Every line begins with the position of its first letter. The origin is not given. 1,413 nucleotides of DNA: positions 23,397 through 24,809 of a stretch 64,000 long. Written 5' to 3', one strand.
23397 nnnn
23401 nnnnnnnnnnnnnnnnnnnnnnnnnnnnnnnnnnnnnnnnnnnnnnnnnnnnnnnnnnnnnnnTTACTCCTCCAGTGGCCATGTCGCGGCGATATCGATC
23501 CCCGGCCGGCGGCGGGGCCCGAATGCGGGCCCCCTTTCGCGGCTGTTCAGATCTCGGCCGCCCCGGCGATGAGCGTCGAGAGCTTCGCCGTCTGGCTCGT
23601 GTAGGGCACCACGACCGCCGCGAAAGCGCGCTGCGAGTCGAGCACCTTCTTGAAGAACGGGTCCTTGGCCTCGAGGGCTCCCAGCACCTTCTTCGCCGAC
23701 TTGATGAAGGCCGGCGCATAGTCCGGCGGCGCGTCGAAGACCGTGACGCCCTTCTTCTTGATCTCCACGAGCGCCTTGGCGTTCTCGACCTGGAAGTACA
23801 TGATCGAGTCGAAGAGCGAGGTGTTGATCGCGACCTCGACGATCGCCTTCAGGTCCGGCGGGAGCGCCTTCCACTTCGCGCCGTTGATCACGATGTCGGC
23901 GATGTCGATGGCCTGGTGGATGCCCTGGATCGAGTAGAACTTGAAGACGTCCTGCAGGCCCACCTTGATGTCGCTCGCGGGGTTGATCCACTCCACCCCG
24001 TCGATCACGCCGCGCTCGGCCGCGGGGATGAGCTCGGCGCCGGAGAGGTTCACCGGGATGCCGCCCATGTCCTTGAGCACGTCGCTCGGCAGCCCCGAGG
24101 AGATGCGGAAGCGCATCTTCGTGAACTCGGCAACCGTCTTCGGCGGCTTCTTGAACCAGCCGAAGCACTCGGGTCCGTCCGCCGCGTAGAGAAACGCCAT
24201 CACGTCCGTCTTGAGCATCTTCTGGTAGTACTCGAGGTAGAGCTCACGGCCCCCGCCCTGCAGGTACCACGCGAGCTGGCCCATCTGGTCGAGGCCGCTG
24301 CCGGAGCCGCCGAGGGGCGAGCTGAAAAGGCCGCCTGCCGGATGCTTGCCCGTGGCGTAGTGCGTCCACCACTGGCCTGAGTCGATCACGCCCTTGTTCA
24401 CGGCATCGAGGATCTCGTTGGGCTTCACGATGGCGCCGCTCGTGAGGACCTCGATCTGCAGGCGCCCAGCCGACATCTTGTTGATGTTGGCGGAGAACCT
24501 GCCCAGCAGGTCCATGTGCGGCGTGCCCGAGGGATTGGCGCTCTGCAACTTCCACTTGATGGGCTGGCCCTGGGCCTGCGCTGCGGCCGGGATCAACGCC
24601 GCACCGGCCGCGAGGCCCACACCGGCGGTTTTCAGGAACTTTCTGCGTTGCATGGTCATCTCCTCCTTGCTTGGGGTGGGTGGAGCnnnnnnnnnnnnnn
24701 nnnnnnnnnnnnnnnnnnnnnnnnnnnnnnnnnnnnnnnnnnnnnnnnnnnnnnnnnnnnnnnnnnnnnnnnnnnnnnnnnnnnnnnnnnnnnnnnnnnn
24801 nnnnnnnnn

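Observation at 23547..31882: phnA - Zn-ADH - ALDH - TRAP operon: candidate route for 2-hydroxyethylphosphonate or phosphonoacetaldehyde via phosphonoacetate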

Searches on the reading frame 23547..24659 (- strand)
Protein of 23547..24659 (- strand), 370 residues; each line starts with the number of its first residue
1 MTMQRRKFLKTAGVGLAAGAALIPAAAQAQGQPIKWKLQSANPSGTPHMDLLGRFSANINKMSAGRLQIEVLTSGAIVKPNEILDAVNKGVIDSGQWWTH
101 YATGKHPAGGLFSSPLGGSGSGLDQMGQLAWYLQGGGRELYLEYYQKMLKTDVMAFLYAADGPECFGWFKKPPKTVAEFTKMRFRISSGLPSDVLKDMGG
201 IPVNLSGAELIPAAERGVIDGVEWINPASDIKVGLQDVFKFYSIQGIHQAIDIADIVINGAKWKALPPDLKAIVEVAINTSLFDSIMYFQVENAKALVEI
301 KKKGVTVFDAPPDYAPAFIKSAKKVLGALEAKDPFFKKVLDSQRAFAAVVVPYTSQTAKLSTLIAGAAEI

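Call 5: search_protein_families(library=ncbifam, proteins=[window:23547-24659:-], max_evalue=0.00001)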
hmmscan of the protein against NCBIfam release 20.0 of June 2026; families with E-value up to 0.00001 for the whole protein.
window:23547-24659:- (370 aa): 2 families
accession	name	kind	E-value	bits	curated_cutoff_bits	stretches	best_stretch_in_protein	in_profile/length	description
NF037995.1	TRAP_S1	subfamily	2.1e-16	60.1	50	1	170-310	124-263/271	TRAP transporter substrate-binding protein DctP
TIGR00787.1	dctP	subfamily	3e-12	46.5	175.05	1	147-302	102-255/257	DctP family TRAP transporter solute-binding subunit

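Call 6: search_protein_families(library=pfam, proteins=[window:23547-24659:-], max_evalue=0.00001)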
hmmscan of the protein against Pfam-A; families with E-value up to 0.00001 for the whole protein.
window:23547-24659:- (370 aa): 1 family
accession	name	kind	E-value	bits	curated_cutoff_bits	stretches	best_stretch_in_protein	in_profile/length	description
PF03480.18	DctP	-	3.7e-33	115.5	23.4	1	42-327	5-280/286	Bacterial extracellular solute-binding protein, family 7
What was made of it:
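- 23547..24659 (-): DctP-family periplasmic binding protein of the TakP/lactate-binder subgroup, Tat-exported; inferred HEP-binding protein. PF03480, 115.5 bits (call 6).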

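Call 21: find_homologous_proteins(query=window:23547-24659:-, max_evalue=1e-10)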
Query window:23547-24659:- (370 aa): 2791 proteins with E <= 1e-10 among 8000 candidates; the best 120 are listed.
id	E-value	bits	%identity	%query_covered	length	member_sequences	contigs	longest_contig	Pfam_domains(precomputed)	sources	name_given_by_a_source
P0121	7.1e-242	820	100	99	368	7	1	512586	PF03480.19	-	-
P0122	5.3e-211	719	85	99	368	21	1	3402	PF03480.19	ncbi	-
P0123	1.6e-210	717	85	99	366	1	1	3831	PF03480.19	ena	-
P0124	2.4e-208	710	85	99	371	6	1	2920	PF03480.19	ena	-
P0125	5.5e-208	709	83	99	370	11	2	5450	PF03480.19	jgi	jgi:TRAP-type mannitol/chloroaromatic compound transport system substrate-binding protein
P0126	4.5e-207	706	84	99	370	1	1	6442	PF03480.19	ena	-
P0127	9.7e-207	705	84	99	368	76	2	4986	PF03480.19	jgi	jgi:TRAP-type mannitol/chloroaromatic compound transport system substrate-binding protein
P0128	1.2e-205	701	83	99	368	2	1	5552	PF03480.19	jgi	jgi:TRAP-type mannitol/chloroaromatic compound transport system substrate-binding protein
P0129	1.9e-204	697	83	99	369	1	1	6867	PF03480.19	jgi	jgi:TRAP-type mannitol/chloroaromatic compound transport system substrate-binding protein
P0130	1.8e-203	694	82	99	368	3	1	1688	PF03480.19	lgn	-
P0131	2.0e-203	694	82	99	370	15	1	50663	PF03480.19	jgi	jgi:TRAP-type mannitol/chloroaromatic compound transport system substrate-binding protein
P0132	3.2e-203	693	83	99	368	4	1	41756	PF03480.19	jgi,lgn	jgi:TRAP-type mannitol/chloroaromatic compound transport system substrate-binding protein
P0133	3.4e-203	693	82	99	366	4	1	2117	PF03480.19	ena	-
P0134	4.7e-203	692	82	99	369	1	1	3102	PF03480.19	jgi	jgi:TRAP-type mannitol/chloroaromatic compound transport system substrate-binding protein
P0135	8.3e-203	692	83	99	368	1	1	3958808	PF03480.19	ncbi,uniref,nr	ncbi:TRAP transporter substrate-binding protein [Usitatibacter palustris]|uniref:Lactate-binding per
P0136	1.8e-202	690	82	99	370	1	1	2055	PF03480.19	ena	-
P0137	3.2e-202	690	80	99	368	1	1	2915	PF03480.19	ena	-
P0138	1.0e-201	688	80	99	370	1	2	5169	PF03480.19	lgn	-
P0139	1.1e-201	688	81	99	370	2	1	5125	PF03480.19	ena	-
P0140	1.9e-201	687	81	99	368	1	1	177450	PF03480.19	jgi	jgi:TRAP-type mannitol/chloroaromatic compound transport system substrate-binding protein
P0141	2.6e-201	687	85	92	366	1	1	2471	PF03480.19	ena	-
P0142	2.7e-201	687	81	99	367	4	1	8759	PF03480.19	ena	-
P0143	4.9e-201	686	82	99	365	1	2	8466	PF03480.19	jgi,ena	-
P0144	5.1e-201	686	82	99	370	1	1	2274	PF03480.19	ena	-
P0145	1.1e-200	685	80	100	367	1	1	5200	PF03480.19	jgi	jgi:TRAP-type mannitol/chloroaromatic compound transport system substrate-binding protein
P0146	1.9e-200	684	82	99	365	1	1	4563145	PF03480.19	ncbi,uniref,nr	ncbi:Monocarboxylate 2-oxoacid-binding periplasmic protein [Usitatibacter rugosus]|uniref:Monocarbox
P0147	2.5e-200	683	81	99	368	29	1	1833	PF03480.19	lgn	-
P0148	1.2e-199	681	80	99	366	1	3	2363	PF03480.19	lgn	-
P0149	1.2e-199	681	79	99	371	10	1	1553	PF03480.19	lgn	-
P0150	1.5e-199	681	81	99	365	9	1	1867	PF03480.19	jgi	jgi:TRAP-type mannitol/chloroaromatic compound transport system substrate-binding protein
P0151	3.0e-199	680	82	99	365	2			PF03480.19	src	-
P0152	6.7e-199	679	80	99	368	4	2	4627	PF03480.19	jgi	jgi:TRAP-type mannitol/chloroaromatic compound transport system substrate-binding protein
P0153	1.0e-198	678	79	91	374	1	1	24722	PF03480.19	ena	-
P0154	1.5e-198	678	81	99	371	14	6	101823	PF03480.19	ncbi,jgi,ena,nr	ncbi:MAG TPA: TRAP transporter substrate-binding protein [Burkholderiaceae bacterium]|jgi:TRAP-type 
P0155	2.5e-198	677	81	99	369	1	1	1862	PF03480.19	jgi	jgi:TRAP-type mannitol/chloroaromatic compound transport system substrate-binding protein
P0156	2.6e-198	677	79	99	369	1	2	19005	PF03480.19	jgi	jgi:TRAP-type mannitol/chloroaromatic compound transport system substrate-binding protein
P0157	3.5e-198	676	81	99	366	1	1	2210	PF03480.19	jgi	jgi:TRAP-type mannitol/chloroaromatic compound transport system substrate-binding protein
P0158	4.1e-198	676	81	99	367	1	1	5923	PF03480.19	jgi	jgi:TRAP-type mannitol/chloroaromatic compound transport system substrate-binding protein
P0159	4.5e-198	676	81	99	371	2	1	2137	PF03480.19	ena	-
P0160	9.5e-198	675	78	99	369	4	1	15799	PF03480.19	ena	-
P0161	1.0e-197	675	78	99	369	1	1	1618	PF03480.19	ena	-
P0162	2.7e-197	673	78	99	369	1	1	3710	PF03480.19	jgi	jgi:TRAP-type mannitol/chloroaromatic compound transport system substrate-binding protein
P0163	4.2e-197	673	79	99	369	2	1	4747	PF03480.19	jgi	jgi:TRAP-type mannitol/chloroaromatic compound transport system substrate-binding protein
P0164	4.3e-197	673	79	99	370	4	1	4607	PF03480.19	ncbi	-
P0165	1.1e-196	671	83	93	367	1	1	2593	PF03480.19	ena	-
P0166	2.1e-196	671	78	99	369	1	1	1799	PF03480.19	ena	-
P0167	3.8e-196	670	79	99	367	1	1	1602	PF03480.19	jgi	jgi:TRAP-type mannitol/chloroaromatic compound transport system substrate-binding protein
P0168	4.7e-196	669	82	91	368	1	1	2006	PF03480.19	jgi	jgi:TRAP-type mannitol/chloroaromatic compound transport system substrate-binding protein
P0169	7.6e-196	669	79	99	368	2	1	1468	PF03480.19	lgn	-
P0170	1.0e-195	668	82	91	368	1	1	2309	PF03480.19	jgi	jgi:TRAP-type mannitol/chloroaromatic compound transport system substrate-binding protein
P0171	1.2e-195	668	79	99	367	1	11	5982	PF03480.19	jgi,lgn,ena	-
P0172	1.5e-195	668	79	99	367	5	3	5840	PF03480.19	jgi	jgi:TRAP-type mannitol/chloroaromatic compound transport system substrate-binding protein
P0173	3.1e-195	667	79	99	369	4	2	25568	PF03480.19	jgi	jgi:TRAP-type mannitol/chloroaromatic compound transport system substrate-binding protein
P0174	5.3e-195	666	80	99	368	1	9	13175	PF03480.19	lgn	-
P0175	2.0e-194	664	77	99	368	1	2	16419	PF03480.19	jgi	jgi:TRAP-type mannitol/chloroaromatic compound transport system substrate-binding protein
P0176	2.3e-194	664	78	99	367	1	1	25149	PF03480.19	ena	-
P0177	3.2e-194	663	77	99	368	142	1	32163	PF03480.19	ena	-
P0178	4.8e-194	663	77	99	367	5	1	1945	PF03480.19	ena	-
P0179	1.8e-193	661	79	99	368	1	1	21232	PF03480.19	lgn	-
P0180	2.8e-193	660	78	99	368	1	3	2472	PF03480.19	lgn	-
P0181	3.0e-193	660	78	99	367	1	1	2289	PF03480.19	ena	-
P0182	4.2e-193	660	79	99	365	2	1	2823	PF03480.19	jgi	jgi:TRAP-type mannitol/chloroaromatic compound transport system substrate-binding protein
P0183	4.4e-193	660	78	99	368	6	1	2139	PF03480.19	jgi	jgi:TRAP-type mannitol/chloroaromatic compound transport system substrate-binding protein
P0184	1.2e-192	658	77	99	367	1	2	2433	PF03480.19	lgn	-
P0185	2.8e-192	657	80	91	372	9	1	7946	PF03480.19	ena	-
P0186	3.7e-192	657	77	99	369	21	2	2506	PF03480.19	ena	-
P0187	4.0e-192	656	78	99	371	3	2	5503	PF03480.19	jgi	jgi:TRAP-type mannitol/chloroaromatic compound transport system substrate-binding protein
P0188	6.8e-192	656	76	99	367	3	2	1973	PF03480.19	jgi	jgi:TRAP-type mannitol/chloroaromatic compound transport system substrate-binding protein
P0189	7.9e-192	655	78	99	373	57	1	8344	PF03480.19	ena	-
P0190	1.3e-191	655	78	99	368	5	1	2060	PF03480.19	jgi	-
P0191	2.6e-191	654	76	99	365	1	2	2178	PF03480.19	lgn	-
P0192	9.1e-191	652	77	99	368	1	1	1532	PF03480.19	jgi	jgi:TRAP-type mannitol/chloroaromatic compound transport system substrate-binding protein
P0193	9.8e-191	652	76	99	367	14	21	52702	PF03480.19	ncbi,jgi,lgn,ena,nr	ncbi:MAG: hypothetical protein K0S06_1963 [Microvirga sp.]|jgi:TRAP-type mannitol/chloroaromatic com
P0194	1.1e-190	652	79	99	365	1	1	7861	PF03480.19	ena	-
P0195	1.4e-190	651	77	99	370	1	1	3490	PF03480.19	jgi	jgi:TRAP-type mannitol/chloroaromatic compound transport system substrate-binding protein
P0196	1.5e-190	651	78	99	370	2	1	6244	PF03480.19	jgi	jgi:TRAP-type mannitol/chloroaromatic compound transport system substrate-binding protein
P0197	1.5e-190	651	77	99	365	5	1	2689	PF03480.19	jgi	jgi:TRAP-type mannitol/chloroaromatic compound transport system substrate-binding protein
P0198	1.6e-190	651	77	99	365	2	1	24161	PF03480.19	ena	-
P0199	2.2e-190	651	77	99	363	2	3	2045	PF03480.19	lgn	-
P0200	2.8e-190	650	76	99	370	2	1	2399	PF03480.19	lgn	-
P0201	7.1e-190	649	78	99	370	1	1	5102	PF03480.19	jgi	jgi:TRAP-type mannitol/chloroaromatic compound transport system substrate-binding protein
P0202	1.3e-189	648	76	99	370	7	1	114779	PF03480.19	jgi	jgi:TRAP-type mannitol/chloroaromatic compound transport system substrate-binding protein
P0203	1.5e-189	648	76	99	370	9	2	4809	PF03480.19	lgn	-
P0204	3.0e-189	647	76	99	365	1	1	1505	PF03480.19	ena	-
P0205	6.3e-189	646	76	99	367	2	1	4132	PF03480.19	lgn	-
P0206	8.3e-189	646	76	99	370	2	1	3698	PF03480.19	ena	-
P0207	1.5e-188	645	75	99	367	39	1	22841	PF03480.19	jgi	jgi:TRAP-type mannitol/chloroaromatic compound transport system substrate-binding protein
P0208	1.7e-188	644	78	99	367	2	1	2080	PF03480.19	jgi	jgi:TRAP-type mannitol/chloroaromatic compound transport system substrate-binding protein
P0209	3.0e-188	644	75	99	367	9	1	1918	PF03480.19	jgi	jgi:TRAP-type mannitol/chloroaromatic compound transport system substrate-binding protein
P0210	6.8e-188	643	77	99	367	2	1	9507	PF03480.19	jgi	jgi:TRAP-type mannitol/chloroaromatic compound transport system substrate-binding protein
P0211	1.2e-187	642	75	99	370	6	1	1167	PF03480.19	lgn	-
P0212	1.3e-187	642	75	99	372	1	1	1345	PF03480.19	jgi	-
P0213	1.4e-187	642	76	99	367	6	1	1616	PF03480.19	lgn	-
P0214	2.0e-187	641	76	99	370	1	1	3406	PF03480.19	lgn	-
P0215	3.6e-187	640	74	99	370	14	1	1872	PF03480.19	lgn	-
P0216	7.5e-187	639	76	99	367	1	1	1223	PF03480.19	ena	-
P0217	8.0e-187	639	77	99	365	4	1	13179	PF03480.19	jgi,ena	-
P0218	8.7e-187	639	75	99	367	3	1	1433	PF03480.19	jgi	jgi:TRAP-type mannitol/chloroaromatic compound transport system substrate-binding protein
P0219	1.1e-186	639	76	99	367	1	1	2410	PF03480.19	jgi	-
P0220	1.2e-186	638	75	99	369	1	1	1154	PF03480.19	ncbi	-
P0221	1.3e-186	638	75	99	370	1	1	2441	PF03480.19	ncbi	-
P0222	1.4e-186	638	76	99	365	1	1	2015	PF03480.19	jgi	jgi:TRAP-type mannitol/chloroaromatic compound transport system substrate-binding protein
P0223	1.5e-186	638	75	99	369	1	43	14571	PF03480.19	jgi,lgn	jgi:TRAP-type mannitol/chloroaromatic compound transport system substrate-binding protein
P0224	1.8e-186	638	75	99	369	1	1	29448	PF03480.19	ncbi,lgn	-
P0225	2.0e-186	638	76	99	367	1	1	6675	PF03480.19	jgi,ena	-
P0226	3.2e-186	637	74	99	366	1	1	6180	PF03480.19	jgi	jgi:TRAP-type mannitol/chloroaromatic compound transport system substrate-binding protein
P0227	4.5e-186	637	76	99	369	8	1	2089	PF03480.19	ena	-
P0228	5.0e-186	636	76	99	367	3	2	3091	PF03480.19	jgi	jgi:TRAP-type mannitol/chloroaromatic compound transport system substrate-binding protein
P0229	5.2e-186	636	75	99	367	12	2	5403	PF03480.19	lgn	-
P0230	9.1e-186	636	76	99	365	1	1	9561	PF03480.19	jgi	-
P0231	1.3e-185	635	74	99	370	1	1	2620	PF03480.19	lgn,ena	-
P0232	1.9e-185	635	75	99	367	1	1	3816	PF03480.19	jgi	jgi:TRAP-type mannitol/chloroaromatic compound transport system substrate-binding protein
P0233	2.0e-185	634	75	99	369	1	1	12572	PF03480.19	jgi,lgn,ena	-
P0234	2.4e-185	634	75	99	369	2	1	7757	PF03480.19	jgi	jgi:TRAP-type mannitol/chloroaromatic compound transport system substrate-binding protein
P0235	4.5e-185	633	75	99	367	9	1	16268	PF03480.19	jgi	jgi:TRAP-type mannitol/chloroaromatic compound transport system substrate-binding protein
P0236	2.2e-184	631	75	99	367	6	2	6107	PF03480.19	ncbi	-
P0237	3.0e-184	631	74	99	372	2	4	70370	PF03480.19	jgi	-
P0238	4.1e-184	630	74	99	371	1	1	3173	PF03480.19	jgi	jgi:TRAP-type mannitol/chloroaromatic compound transport system substrate-binding protein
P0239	9.8e-184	629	73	99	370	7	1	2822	PF03480.19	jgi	jgi:TRAP-type mannitol/chloroaromatic compound transport system substrate-binding protein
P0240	1.2e-183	629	78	91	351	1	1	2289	PF03480.19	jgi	jgi:TRAP-type mannitol/chloroaromatic compound transport system substrate-binding protein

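Call 22: search_solved_structures(query=window:23547-24659:-, max_evalue=0.001, show_alignments=2)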
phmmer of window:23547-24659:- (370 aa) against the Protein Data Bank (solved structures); distinct sequences matched with E-value up to 0.001: 42.
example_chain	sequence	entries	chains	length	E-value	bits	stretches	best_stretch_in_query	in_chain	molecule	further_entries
2hzk_A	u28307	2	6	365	1e-40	143.5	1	3-348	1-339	TRAP-T family sorbitol/mannitol transporter, periplasmic binding protein, SmoM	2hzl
2zzv_A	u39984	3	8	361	2.2e-34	122.6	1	3-314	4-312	ABC transporter, solute-binding protein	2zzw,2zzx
4yzz_A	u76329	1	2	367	5.4e-34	121.3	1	3-346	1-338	TRAP TRANSPORTER SOLUTE BINDING PROTEIN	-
4yic_A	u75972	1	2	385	6.4e-34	121.1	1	3-346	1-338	TRAP TRANSPORTER SOLUTE BINDING PROTEIN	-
5cm6_A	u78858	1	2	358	1.6e-30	110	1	21-354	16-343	TRAP dicarboxylate transporter-DctP subunit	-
4pet_A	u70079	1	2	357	4.7e-30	108.4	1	32-350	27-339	Extracellular solute-binding protein, family 7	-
4pe3_A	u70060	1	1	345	6.5e-27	98.1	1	12-279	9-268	TRAP dicarboxylate transporter-DctP subunit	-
7ug8_A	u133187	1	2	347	8.4e-27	97.7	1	34-346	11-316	Ketoacid-binding protein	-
7e9y_A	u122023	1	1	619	3.1e-21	79.4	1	25-222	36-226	Lactate-binding periplasmic protein TTHA0766,Lactate-binding periplasmic protein TTHA0766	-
8zmz_A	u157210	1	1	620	2.1e-20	76.6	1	25-223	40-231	Lactate-binding periplasmic protein TTHA0766,Red fluorescent protein drFP583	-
4uab_A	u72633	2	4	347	3.6e-12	49.5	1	26-295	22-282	Twin-arginine translocation pathway signal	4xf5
4p47_A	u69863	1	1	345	5.7e-11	45.6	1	182-326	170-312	TRAP dicarboxylate transporter, DctP subunit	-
5im2_A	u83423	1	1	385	3.7e-10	42.9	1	2-275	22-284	Twin-arginine translocation pathway signal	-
4nhb_A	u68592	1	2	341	3.2e-09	39.8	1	12-298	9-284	TRAP dicarboxylate transporter-DctP subunit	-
4ng7_A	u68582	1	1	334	5.7e-09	39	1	171-329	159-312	TRAP periplasmic solute binding protein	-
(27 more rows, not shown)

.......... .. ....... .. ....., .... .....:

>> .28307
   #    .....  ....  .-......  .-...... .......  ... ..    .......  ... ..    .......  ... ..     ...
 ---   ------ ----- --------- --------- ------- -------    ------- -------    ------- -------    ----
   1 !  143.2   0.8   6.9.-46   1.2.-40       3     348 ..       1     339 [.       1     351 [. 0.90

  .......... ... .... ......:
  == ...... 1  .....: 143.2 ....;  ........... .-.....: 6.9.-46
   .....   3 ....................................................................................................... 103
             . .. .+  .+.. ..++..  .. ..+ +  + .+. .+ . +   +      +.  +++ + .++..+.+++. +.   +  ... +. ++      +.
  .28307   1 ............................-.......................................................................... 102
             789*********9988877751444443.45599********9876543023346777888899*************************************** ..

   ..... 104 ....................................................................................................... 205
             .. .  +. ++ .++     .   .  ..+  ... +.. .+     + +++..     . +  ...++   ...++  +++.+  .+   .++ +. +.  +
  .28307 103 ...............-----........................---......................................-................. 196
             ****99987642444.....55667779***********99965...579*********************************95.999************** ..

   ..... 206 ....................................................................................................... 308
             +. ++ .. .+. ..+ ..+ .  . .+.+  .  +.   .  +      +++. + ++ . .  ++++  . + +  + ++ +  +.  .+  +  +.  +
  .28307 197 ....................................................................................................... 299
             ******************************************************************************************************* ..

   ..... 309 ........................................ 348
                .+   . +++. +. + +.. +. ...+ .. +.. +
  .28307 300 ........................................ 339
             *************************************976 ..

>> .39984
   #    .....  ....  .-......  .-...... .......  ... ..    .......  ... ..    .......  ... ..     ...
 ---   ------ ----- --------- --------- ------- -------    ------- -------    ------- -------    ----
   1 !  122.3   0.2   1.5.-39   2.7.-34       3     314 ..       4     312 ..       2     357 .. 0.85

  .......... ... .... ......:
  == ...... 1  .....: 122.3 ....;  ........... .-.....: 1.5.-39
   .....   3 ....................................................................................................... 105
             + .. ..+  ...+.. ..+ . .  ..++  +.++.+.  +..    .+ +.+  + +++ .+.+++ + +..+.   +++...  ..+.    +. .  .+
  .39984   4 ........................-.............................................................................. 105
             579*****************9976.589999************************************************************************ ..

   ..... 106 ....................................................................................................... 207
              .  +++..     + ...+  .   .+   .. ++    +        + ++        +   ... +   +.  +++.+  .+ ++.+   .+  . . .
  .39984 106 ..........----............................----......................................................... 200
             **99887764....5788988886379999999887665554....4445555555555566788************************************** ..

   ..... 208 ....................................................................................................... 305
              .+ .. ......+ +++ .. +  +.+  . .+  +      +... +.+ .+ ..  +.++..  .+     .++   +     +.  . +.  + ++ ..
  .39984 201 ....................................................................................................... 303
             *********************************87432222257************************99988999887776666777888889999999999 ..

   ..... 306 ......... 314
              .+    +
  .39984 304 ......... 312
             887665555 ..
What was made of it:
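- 23547..24659 (-): The closest solved structure is TakP (2hzk/2hzl), E = 1e-40 (call 22).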

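Call 23: find_encoding_contigs(protein=P0135, flank=10000, max_places=2)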
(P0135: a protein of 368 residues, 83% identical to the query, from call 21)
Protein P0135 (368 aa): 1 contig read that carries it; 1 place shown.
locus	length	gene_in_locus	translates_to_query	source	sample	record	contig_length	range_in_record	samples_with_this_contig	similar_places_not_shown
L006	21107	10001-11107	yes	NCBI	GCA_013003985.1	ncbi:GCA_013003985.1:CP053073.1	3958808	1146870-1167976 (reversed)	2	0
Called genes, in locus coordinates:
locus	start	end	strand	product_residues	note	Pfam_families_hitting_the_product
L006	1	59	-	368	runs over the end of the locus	PF01266:DAO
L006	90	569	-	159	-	PF03928:HbpS-like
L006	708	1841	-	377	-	PF00266:Aminotran_5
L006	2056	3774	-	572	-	PF00528:BPD_transp_1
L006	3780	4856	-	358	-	PF00005:ABC_tran, PF13304:AAA_21 (weak), PF08402:TOBE_2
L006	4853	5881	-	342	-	PF01547:SBP_bac_1, PF13531:SBP_bac_11, PF13416:SBP_bac_8, PF13343:SBP_bac_6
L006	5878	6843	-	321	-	PF00126:HTH_1, PF03466:LysR_substrate, PF12727:PBP_like (weak)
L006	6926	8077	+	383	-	PF00465:Fe-ADH, PF13685:Fe-ADH_2 (faint), PF25137:ADH_Fe_C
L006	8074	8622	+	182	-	PF04290:DctQ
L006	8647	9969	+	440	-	PF06808:DctM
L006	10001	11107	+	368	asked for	PF03480:DctP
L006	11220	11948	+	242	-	PF00392:GntR, PF07729:FCD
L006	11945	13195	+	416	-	PF01663:Phosphodiest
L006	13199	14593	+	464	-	PF00171:Aldedh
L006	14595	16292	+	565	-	PF02690:Na_Pi_cotrans, PF01895:PhoU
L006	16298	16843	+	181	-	-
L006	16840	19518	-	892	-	PF00474:SSF (weak), PF13581:HATPase_c_2 (faint), PF00512:HisKA, PF02518:HATPase_c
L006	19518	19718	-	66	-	-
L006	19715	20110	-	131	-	PF00072:Response_reg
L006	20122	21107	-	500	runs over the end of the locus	PF01381:HTH_3, PF13560:HTH_31 (weak), PF06114:Peptidase_M78, PF09856:ScfRs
